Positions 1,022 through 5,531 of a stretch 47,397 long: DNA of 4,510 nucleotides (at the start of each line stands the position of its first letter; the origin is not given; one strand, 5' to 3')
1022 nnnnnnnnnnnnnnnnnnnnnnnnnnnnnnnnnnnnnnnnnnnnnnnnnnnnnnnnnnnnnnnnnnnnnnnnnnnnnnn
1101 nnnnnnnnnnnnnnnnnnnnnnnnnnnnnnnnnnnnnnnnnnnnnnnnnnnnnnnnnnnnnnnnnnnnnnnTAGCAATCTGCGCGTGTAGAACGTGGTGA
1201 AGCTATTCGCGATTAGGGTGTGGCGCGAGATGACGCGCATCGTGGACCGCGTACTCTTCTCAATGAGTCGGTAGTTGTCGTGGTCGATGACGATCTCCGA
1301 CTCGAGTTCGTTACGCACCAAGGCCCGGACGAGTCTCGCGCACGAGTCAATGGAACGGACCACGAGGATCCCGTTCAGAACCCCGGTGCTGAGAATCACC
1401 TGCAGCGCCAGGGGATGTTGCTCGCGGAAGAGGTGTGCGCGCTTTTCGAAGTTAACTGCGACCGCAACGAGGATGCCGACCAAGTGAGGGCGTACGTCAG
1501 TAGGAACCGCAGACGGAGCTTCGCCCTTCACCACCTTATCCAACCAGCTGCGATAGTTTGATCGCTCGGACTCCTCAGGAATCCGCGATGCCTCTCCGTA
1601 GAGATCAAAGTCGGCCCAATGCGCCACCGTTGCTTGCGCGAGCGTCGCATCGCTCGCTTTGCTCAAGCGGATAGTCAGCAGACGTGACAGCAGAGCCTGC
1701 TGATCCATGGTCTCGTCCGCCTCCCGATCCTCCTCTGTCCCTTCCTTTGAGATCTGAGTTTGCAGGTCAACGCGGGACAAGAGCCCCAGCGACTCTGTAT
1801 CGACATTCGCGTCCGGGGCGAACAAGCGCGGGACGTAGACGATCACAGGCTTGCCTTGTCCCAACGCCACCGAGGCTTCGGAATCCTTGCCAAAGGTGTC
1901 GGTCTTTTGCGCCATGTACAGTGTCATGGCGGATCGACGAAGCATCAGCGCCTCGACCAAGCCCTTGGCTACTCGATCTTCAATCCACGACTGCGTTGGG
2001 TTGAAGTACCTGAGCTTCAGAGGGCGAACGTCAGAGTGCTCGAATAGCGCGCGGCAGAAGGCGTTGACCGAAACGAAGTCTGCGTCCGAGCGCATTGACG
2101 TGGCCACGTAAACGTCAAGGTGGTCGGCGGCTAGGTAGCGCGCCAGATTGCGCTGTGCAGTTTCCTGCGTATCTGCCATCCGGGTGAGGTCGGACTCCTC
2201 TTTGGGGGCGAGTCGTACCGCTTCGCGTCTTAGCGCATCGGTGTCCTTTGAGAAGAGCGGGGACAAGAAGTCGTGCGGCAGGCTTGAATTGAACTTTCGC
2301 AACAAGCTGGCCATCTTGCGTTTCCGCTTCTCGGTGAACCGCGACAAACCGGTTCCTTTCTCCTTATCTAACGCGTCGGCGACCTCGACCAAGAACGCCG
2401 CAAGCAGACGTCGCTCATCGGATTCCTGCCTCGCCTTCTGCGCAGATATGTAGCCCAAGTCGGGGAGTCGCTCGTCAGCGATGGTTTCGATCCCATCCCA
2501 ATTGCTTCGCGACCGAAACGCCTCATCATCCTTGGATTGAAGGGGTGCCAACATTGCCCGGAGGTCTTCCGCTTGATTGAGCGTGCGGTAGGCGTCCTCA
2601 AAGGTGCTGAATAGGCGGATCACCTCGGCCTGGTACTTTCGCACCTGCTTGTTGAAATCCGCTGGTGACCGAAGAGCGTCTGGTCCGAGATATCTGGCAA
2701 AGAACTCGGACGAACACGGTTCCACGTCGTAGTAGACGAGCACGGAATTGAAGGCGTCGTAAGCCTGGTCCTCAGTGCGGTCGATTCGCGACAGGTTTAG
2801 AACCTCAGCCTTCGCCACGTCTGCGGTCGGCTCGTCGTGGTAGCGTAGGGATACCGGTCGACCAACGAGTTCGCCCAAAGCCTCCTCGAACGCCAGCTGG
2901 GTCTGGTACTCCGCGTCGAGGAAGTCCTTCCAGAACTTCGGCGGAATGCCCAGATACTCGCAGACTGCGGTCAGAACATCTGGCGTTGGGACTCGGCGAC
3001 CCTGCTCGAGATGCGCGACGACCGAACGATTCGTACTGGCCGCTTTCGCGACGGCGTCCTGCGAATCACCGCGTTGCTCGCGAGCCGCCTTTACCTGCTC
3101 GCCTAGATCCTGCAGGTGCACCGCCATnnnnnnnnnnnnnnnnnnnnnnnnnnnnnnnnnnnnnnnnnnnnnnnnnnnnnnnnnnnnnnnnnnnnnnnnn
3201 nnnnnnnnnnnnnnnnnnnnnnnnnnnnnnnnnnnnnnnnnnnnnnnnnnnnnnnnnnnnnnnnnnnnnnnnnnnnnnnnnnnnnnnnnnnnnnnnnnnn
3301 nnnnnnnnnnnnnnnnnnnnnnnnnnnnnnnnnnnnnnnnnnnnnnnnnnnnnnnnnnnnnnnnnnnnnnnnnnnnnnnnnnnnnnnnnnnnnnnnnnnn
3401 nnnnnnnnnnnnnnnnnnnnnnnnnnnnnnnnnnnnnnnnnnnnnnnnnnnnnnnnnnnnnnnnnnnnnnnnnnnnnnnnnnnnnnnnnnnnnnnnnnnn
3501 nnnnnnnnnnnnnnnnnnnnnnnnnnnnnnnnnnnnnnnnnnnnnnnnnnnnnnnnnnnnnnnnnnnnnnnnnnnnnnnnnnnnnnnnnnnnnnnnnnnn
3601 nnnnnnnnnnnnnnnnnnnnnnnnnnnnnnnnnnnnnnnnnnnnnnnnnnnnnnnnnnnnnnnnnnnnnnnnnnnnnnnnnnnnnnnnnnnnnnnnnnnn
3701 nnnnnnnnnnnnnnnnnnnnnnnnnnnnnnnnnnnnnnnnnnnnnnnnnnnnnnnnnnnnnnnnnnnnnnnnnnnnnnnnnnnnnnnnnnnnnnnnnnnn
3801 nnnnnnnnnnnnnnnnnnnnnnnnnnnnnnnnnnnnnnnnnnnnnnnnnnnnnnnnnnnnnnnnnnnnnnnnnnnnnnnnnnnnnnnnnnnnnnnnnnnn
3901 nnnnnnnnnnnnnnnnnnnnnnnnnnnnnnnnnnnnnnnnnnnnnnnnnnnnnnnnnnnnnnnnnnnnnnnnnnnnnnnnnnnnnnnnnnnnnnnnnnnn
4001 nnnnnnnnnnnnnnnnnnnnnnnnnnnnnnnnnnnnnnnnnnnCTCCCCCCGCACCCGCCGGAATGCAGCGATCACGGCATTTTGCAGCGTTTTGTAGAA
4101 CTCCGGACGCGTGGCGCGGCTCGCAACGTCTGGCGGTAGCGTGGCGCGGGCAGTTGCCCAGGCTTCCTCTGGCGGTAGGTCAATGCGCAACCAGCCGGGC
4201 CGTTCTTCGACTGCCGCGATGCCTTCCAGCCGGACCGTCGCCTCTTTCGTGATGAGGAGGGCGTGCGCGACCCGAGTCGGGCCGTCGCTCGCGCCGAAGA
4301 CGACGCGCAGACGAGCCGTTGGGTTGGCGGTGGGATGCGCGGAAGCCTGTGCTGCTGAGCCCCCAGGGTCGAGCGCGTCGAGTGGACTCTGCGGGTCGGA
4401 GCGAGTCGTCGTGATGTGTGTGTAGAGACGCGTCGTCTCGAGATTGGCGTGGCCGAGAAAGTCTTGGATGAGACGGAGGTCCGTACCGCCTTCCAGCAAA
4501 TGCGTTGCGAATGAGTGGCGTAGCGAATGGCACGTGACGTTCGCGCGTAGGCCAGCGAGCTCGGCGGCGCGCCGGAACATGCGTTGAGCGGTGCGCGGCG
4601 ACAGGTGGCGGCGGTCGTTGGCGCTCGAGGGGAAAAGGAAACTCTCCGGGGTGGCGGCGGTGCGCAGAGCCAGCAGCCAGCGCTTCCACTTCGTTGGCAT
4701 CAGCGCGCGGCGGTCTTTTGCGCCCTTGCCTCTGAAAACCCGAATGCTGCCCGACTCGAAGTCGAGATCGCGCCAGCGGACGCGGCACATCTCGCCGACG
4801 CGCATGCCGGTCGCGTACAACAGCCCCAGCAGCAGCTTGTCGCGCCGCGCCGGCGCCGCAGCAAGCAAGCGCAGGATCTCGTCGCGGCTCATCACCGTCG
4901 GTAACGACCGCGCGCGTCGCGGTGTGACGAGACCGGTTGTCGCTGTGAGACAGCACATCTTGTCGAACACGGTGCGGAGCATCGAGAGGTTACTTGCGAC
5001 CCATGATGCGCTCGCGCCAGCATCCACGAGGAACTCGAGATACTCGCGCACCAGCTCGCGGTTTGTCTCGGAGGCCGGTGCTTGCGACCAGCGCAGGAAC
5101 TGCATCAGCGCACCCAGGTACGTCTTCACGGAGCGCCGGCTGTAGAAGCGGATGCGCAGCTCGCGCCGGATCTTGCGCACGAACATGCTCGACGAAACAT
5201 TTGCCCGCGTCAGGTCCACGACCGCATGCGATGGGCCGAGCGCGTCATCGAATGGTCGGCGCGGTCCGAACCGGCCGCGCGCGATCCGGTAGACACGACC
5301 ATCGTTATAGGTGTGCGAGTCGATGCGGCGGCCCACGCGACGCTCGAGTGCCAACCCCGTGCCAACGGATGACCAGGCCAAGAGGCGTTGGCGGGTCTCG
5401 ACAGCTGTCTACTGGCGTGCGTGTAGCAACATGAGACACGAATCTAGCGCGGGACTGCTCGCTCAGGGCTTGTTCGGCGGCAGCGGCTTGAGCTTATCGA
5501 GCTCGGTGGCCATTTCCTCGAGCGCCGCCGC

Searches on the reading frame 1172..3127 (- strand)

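Call 6: search_protein_families(library=pfam, proteins=[window:1172-3127:-], max_evalue=0.0001)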
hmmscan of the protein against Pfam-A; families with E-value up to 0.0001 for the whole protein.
window:1172-3127:- (652 aa): 3 families
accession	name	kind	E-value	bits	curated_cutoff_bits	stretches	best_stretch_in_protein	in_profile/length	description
PF13560.12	HTH_31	-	2.3e-13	50.7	27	1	7-63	1-58/64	Helix-turn-helix domain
PF01381.28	HTH_3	-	4.4e-11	43.1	23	1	12-65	1-54/55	Helix-turn-helix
PF12844.13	HTH_19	-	2.7e-09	37.2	30.2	1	9-64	1-56/64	Helix-turn-helix domain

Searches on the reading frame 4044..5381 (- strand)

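Call 6: search_protein_families(library=pfam, proteins=[window:4044-5381:-], max_evalue=0.0001)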
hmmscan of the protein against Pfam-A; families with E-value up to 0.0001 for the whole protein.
window:4044-5381:- (446 aa): 2 families
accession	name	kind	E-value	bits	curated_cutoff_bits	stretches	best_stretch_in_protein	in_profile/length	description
PF00589.27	Phage_integrase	-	5.4e-42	143.9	27.1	1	163-325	2-170/172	Phage integrase family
PF13495.12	Phage_int_SAM_4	-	2.4e-08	34.7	27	1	69-142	3-78/85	Phage integrase, N-terminal SAM-like domain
